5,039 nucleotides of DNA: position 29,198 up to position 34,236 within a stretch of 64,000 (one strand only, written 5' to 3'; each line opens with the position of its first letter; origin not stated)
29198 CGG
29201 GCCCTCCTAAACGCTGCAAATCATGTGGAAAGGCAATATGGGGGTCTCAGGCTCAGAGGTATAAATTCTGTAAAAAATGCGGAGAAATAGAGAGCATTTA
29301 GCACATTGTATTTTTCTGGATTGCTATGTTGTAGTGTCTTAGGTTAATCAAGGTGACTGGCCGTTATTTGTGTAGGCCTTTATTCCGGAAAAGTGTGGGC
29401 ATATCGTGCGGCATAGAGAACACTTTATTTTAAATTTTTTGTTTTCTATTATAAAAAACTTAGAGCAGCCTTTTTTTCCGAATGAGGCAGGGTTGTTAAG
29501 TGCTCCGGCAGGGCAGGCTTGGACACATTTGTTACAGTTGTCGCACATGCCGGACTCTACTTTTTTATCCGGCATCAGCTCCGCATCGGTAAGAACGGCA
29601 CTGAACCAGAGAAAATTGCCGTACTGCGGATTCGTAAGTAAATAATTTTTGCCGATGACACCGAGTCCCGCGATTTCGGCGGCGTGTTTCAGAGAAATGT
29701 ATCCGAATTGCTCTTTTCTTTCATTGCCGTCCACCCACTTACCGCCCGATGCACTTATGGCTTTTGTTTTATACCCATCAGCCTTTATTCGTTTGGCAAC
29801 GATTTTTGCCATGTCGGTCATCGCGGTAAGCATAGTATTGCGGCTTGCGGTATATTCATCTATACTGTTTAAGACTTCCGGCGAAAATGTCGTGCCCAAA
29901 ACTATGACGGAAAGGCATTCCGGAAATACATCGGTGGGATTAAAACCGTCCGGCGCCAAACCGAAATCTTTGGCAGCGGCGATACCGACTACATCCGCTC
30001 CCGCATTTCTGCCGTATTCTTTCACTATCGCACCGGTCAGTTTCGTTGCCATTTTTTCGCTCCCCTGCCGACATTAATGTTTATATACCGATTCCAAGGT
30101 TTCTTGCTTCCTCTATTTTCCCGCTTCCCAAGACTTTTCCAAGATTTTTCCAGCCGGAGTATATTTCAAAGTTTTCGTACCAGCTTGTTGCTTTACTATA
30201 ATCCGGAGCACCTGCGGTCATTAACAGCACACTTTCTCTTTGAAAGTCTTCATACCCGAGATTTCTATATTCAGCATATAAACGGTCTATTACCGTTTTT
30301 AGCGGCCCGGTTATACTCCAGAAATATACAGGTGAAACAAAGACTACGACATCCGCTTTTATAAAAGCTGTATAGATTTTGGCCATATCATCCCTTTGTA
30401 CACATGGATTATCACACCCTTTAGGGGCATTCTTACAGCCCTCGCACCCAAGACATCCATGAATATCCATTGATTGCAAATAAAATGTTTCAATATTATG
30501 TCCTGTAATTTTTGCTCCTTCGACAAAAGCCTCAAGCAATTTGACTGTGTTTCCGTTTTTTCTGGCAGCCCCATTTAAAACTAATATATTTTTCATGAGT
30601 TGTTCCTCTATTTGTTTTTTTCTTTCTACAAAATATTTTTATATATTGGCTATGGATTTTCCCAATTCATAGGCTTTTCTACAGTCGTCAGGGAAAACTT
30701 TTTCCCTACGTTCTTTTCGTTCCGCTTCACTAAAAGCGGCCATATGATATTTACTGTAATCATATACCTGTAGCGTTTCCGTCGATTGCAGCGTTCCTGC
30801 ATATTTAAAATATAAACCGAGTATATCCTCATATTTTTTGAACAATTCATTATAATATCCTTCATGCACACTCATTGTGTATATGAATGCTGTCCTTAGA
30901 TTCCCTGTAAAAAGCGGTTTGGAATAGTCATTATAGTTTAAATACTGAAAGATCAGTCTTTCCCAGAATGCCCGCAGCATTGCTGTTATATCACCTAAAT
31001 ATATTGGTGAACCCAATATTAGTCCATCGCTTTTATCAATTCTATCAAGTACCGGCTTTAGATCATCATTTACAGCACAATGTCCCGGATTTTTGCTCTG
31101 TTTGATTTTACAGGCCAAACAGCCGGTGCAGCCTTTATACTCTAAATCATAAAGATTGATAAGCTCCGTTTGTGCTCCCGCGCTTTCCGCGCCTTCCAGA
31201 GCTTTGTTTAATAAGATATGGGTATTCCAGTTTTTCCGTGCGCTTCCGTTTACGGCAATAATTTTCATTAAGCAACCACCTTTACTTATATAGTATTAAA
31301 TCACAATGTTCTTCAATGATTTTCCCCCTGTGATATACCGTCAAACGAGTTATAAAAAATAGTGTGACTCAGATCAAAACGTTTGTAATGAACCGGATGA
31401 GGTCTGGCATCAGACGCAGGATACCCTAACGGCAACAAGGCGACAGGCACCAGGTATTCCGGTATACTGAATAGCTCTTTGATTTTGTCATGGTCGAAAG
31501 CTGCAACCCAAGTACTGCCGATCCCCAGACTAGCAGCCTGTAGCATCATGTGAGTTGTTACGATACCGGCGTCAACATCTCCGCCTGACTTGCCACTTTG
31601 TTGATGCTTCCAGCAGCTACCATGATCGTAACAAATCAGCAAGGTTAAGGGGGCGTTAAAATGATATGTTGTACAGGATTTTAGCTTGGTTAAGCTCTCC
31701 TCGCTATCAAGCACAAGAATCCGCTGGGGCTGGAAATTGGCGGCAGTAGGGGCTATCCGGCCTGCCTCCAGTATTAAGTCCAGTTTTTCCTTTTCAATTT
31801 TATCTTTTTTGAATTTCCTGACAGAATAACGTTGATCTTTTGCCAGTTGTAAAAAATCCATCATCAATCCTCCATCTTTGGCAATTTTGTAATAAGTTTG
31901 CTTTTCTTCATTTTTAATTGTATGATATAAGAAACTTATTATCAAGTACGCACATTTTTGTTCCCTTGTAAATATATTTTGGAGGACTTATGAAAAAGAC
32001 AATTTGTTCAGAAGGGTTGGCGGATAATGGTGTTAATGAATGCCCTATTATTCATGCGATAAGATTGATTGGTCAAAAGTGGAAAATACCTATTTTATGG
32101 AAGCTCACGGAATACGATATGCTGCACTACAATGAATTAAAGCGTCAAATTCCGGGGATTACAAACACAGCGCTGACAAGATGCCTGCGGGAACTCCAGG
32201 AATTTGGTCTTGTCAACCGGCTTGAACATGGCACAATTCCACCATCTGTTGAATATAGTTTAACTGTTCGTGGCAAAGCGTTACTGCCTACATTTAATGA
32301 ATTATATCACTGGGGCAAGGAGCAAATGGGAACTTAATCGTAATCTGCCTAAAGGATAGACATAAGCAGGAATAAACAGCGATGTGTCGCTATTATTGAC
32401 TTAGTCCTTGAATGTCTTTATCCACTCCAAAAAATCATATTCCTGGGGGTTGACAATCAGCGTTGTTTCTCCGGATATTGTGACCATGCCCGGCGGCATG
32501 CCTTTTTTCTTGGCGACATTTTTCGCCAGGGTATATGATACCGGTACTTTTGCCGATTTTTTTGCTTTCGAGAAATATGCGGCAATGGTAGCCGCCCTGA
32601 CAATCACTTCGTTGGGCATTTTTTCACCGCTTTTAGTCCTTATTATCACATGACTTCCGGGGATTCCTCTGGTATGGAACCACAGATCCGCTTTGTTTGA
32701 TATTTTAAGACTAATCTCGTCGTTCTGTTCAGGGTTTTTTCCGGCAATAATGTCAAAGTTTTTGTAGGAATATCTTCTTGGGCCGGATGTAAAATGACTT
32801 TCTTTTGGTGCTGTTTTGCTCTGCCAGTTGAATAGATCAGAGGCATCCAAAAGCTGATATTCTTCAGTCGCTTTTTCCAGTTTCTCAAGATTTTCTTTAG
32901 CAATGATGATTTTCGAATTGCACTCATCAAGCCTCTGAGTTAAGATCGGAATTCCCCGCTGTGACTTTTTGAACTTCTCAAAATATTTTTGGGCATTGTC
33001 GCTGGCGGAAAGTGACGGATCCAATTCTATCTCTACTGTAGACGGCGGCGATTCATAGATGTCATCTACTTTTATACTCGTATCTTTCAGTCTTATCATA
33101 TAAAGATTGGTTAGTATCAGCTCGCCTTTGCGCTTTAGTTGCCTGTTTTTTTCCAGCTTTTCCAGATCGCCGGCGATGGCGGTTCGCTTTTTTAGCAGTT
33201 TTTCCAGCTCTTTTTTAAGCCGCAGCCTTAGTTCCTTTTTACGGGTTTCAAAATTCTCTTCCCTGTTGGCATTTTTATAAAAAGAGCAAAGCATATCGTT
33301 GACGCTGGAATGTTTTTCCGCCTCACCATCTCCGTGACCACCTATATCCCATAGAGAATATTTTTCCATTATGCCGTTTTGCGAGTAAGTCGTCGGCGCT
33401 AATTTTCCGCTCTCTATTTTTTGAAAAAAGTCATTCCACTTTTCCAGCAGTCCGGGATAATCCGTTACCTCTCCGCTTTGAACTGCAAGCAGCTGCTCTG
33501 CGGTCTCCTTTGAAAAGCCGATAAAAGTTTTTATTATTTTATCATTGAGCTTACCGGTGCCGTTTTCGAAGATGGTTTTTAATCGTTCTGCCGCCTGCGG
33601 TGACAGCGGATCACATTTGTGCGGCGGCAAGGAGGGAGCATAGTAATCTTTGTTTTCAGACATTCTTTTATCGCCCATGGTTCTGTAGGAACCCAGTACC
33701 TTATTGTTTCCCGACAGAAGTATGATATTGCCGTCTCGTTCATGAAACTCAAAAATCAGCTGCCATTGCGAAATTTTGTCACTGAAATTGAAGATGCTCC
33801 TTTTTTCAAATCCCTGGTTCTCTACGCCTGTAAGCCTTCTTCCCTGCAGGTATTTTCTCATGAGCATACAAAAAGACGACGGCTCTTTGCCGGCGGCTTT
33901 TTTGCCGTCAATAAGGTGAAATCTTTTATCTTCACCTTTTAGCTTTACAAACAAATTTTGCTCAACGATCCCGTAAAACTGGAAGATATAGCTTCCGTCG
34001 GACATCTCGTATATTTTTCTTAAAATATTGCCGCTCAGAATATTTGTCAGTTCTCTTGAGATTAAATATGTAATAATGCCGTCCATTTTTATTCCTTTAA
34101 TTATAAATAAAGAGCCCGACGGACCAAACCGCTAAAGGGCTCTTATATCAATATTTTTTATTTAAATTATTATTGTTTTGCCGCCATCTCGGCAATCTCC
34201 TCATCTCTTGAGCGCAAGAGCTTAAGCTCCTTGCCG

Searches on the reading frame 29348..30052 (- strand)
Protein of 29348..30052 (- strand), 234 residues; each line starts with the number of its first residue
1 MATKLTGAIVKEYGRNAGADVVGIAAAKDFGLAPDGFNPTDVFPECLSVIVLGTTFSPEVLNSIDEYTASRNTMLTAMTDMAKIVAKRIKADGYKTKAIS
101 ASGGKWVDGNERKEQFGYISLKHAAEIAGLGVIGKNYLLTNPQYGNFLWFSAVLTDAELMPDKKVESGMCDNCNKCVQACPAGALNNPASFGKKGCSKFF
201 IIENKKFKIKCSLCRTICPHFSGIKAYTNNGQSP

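Call 64: search_protein_families(library=pfam, proteins=[window:29348-30052:-], max_evalue=0.001)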
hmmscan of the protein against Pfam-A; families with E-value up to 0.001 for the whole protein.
window:29348-30052:- (234 aa): 5 families
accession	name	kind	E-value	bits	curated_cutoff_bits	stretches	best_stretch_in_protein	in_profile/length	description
PF13484.11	Fer4_16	-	1.1e-06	29.8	30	1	170-220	2-65/66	4Fe-4S double cluster binding domain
PF00037.32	Fer4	-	3.2e-06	27.2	21.1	1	166-185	4-23/24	4Fe-4S binding domain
PF12838.12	Fer4_7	-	1.1e-05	26.2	27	1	170-220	2-50/52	4Fe-4S dicluster domain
PF12837.12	Fer4_6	-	6.8e-05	23.1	25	1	165-185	4-24/24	4Fe-4S binding domain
PF13183.11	Fer4_8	-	0.00029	21.7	27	0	167-183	51-67/68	4Fe-4S dicluster domain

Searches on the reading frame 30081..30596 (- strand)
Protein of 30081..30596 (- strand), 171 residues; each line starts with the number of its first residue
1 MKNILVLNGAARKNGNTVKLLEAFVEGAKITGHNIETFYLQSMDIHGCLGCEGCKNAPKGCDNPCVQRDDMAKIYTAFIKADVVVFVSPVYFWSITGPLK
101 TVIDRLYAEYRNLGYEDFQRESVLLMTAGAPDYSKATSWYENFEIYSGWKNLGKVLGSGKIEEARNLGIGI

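Call 64: search_protein_families(library=pfam, proteins=[window:30081-30596:-], max_evalue=0.001)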
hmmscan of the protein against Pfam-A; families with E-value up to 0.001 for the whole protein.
window:30081-30596:- (171 aa): 2 families
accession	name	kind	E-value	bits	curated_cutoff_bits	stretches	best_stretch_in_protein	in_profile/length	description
PF03358.20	FMN_red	-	1.2e-21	77.4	24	1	3-131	2-117/152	NADPH-dependent FMN reductase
PF02525.22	Flavodoxin_2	-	1.6e-13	51.3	27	1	2-158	1-164/198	Flavodoxin-like fold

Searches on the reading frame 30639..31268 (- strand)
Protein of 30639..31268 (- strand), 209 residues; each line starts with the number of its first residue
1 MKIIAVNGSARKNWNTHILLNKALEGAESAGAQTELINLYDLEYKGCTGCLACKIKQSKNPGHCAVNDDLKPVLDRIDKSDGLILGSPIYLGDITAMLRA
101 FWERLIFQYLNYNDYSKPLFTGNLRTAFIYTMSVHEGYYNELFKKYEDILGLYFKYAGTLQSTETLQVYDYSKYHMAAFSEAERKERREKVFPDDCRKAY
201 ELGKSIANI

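Call 64: search_protein_families(library=pfam, proteins=[window:30639-31268:-], max_evalue=0.001)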
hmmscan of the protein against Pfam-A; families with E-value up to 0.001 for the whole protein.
window:30639-31268:- (209 aa): 2 families
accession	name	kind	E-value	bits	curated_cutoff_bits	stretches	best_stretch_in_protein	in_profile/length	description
PF03358.20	FMN_red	-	6.2e-19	68.5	24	1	1-110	1-99/152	NADPH-dependent FMN reductase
PF02525.22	Flavodoxin_2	-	1e-08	35.6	27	1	1-144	1-146/198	Flavodoxin-like fold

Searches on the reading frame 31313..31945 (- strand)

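Call 64: search_protein_families(library=pfam, proteins=[window:31313-31945:-], max_evalue=0.001)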
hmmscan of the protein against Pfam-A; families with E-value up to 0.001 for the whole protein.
window:31313-31945:- (210 aa): 2 families
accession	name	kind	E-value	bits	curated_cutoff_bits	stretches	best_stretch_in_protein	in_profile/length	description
PF00881.29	Nitroreductase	-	1.2e-26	94.3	23.5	2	38-88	3-53/167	Nitroreductase family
PF14512.11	TM1586_NiRdase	-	4.7e-10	39.9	27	1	53-137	158-215/215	Putative TM nitroreductase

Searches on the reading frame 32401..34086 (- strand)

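Call 64: search_protein_families(library=pfam, proteins=[window:32401-34086:-], max_evalue=0.001)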
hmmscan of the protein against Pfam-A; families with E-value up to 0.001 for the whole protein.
window:32401-34086:- (561 aa): 3 families
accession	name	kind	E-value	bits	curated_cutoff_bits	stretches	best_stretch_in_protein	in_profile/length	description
PF05833.16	NFACT_N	-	3.4e-69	234.2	31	1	2-411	1-429/456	NFACT N-terminal and middle domains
PF05670.18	NFACT-R_1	-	4.5e-16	59.8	29.8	1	440-539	7-112/112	NFACT protein RNA binding domain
PF18297.6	NFACT-R_2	-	9.5e-08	32.6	26.9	1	442-525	8-86/104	NFACT protein RNA binding domain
